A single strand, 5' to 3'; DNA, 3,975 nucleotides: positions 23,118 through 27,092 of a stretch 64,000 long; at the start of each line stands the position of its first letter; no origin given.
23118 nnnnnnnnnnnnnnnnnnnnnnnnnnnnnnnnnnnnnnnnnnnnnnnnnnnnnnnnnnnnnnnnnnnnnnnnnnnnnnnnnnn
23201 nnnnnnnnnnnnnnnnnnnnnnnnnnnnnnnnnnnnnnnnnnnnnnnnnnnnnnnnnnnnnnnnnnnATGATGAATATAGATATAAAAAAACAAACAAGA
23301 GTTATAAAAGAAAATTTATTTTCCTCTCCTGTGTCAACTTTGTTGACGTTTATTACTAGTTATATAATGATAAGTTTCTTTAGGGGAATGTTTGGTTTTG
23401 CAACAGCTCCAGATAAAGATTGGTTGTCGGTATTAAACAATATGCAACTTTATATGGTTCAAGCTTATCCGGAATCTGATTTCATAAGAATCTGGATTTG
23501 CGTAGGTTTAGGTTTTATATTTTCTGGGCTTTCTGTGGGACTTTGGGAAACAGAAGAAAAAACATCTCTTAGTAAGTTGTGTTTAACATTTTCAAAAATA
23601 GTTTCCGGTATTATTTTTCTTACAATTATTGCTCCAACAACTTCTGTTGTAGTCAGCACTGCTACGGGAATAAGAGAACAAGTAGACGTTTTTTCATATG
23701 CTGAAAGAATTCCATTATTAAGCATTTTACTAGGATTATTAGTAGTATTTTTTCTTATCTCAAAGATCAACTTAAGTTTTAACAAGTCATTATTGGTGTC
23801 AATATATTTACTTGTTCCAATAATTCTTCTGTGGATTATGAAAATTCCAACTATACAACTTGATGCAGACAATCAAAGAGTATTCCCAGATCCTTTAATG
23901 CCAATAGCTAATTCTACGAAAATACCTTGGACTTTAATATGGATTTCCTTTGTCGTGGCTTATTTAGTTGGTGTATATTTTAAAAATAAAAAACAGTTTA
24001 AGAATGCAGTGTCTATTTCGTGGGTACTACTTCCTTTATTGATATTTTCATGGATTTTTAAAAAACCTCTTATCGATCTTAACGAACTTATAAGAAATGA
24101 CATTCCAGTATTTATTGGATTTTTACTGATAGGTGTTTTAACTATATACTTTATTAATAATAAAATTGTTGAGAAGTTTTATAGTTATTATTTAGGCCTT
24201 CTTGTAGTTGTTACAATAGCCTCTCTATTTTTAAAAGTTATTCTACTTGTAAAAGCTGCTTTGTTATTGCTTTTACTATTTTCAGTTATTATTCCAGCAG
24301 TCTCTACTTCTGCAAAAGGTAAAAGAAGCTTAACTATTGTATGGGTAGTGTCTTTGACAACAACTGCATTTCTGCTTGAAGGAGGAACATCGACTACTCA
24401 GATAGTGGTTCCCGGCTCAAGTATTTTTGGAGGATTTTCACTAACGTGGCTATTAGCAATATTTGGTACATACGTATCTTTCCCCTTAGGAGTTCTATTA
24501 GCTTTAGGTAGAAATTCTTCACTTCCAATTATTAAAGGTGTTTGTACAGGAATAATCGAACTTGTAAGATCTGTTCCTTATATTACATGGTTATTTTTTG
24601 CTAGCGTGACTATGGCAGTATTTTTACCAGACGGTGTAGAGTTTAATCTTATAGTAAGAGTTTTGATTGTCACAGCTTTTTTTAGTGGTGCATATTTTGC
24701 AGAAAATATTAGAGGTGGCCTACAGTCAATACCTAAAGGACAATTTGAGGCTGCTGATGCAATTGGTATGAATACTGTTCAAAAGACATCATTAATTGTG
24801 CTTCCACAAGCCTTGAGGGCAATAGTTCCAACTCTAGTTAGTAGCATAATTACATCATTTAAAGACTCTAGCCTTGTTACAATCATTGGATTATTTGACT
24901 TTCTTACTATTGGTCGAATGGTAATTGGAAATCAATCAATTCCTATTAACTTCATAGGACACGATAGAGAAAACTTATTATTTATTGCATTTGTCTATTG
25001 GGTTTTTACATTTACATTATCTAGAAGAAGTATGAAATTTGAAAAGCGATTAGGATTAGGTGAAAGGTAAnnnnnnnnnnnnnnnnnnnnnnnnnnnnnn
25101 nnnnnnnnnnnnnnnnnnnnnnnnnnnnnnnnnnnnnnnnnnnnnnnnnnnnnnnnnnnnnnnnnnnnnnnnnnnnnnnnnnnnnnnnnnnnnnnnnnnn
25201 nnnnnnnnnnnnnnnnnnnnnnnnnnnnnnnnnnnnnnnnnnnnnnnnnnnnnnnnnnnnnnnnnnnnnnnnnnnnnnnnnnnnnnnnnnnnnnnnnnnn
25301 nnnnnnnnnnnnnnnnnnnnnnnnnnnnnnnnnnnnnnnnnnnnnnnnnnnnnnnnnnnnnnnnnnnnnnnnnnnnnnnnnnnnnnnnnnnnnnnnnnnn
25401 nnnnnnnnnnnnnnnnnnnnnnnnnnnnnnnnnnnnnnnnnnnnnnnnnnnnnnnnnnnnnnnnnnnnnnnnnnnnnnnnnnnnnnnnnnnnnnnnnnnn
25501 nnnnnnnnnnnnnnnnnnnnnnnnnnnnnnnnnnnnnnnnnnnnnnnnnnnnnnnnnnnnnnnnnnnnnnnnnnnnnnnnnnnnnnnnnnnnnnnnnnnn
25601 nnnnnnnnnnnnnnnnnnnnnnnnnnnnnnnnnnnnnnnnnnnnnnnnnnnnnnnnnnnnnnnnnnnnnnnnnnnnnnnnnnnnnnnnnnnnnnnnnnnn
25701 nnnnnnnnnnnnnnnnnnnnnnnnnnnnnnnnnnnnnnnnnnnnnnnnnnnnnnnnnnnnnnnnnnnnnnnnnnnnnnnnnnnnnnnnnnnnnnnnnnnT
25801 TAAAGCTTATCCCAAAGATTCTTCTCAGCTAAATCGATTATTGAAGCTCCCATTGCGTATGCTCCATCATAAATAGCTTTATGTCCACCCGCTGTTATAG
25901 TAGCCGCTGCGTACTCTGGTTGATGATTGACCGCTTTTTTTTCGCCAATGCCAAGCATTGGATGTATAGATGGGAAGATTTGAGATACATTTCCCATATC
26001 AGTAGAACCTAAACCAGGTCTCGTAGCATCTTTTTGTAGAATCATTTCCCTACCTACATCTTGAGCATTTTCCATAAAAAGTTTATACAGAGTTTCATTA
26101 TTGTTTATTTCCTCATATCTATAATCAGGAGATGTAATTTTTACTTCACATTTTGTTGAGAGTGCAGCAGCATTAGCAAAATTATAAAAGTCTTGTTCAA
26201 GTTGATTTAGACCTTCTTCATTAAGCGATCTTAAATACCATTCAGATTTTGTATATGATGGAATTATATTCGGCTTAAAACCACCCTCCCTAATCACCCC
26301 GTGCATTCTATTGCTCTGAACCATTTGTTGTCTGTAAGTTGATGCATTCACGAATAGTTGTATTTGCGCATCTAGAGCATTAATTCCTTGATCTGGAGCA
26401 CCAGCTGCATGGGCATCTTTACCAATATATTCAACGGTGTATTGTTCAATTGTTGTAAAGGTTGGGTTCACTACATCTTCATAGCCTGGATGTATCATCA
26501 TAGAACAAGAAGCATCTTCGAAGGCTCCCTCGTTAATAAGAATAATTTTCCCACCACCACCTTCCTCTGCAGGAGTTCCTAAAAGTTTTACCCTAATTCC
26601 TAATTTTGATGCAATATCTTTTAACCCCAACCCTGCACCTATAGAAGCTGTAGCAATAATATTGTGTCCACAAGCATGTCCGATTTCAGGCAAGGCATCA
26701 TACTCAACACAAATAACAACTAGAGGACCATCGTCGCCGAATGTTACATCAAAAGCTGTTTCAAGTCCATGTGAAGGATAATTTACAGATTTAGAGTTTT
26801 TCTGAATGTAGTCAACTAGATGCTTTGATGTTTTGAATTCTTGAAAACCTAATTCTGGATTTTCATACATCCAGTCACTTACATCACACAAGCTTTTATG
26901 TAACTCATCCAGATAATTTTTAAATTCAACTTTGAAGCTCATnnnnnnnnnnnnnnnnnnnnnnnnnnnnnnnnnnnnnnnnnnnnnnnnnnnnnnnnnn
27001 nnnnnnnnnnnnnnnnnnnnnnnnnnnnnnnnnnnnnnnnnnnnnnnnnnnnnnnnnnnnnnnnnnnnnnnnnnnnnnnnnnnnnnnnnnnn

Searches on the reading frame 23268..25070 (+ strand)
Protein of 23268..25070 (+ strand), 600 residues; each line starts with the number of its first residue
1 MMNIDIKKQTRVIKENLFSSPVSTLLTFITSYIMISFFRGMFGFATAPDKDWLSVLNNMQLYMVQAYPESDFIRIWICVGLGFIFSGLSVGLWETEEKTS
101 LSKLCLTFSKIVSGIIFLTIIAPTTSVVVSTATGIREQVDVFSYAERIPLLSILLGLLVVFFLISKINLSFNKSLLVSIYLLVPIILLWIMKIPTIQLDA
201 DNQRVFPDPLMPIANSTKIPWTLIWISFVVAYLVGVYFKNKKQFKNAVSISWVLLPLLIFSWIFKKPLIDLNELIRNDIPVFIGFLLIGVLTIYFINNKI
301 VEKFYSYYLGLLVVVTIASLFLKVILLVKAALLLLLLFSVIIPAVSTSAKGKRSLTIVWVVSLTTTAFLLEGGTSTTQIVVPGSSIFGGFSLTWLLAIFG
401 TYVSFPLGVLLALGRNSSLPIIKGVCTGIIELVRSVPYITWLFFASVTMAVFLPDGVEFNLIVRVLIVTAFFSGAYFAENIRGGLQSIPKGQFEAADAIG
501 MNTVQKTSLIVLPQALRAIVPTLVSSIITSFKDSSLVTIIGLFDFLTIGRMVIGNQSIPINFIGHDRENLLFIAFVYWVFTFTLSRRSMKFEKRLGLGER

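Call 40: search_protein_families(library=ncbifam, max_evalue=0.00001, proteins=[window:23268-25070:+])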
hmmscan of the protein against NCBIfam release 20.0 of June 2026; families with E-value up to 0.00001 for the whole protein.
window:23268-25070:+ (600 aa): 11 families
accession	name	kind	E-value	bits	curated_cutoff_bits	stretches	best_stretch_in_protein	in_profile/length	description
NF011687.0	PRK15107.1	equivalog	1.9e-24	86.8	318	1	387-585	17-213/224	glutamate/aspartate ABC transporter permease GltK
NF011680.0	PRK15100.1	equivalog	9.4e-24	84.5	300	1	387-596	16-215/222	cystine ABC transporter permease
TIGR03003.1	ectoine_ehuD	equivalog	5.2e-23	82.1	205.2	1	385-555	12-178/212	ectoine/hydroxyectoine ABC transporter permease subunit EhuD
NF007028.0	PRK09494.1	equivalog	7.1e-21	75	303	1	385-595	14-216/219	glutamine ABC transporter permease GlnP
TIGR03004.1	ectoine_ehuC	equivalog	2.2e-20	73.4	196.95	1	387-546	8-164/214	ectoine/hydroxyectoine ABC transporter permease subunit EhuC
NF008337.0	PRK11123.1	equivalog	2.7e-14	53.2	277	1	392-593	13-235/238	arginine ABC transporter permease ArtQ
NF011714.0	PRK15135.1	subfamily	2.1e-12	47.4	319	1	386-554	9-185/228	histidine ABC transporter permease HisQ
NF008336.0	PRK11122.1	equivalog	1.4e-11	44.5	248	1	388-558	10-186/222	arginine ABC transporter permease ArtM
TIGR01726.1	HEQRo_perm_3TM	subfamily_domain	2.1e-10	41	42.2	1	386-483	5-99/99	ABC transporter permease subunit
NF011651.0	PRK15069.1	subfamily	2.6e-10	40.1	306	1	387-578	20-216/237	histidine ABC transporter permease HisM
NF008049.0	PRK10782.1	subfamily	5.5e-08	32.8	212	1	384-544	11-171/217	methionine ABC transporter permease MetI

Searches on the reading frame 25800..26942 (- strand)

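Call 41: search_protein_families(library=ncbifam, max_evalue=1e-8, proteins=[window:25800-26942:-])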
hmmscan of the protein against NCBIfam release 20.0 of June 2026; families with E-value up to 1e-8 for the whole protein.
window:25800-26942:- (380 aa): 4 families
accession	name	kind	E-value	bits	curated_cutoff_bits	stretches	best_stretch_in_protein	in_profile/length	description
TIGR01891.1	amidohydrolases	subfamily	3e-54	184.6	153.75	1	19-346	2-358/366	amidohydrolase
NF040868.1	carboxypep_CpsA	equivalog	5.1e-19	68.3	500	1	7-338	4-358/391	carboxypeptidase CpsA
NF038260.1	ectoine_DoeB_2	equivalog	1.7e-13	50.2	550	1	84-344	73-358/378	N(2)-acetyl-L-2,4-diaminobutanoate deacetylase DoeB2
NF006365.0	PRK08588.1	subfamily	2.8e-10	40.1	289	1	107-326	120-342/383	succinyl-diaminopimelate desuccinylase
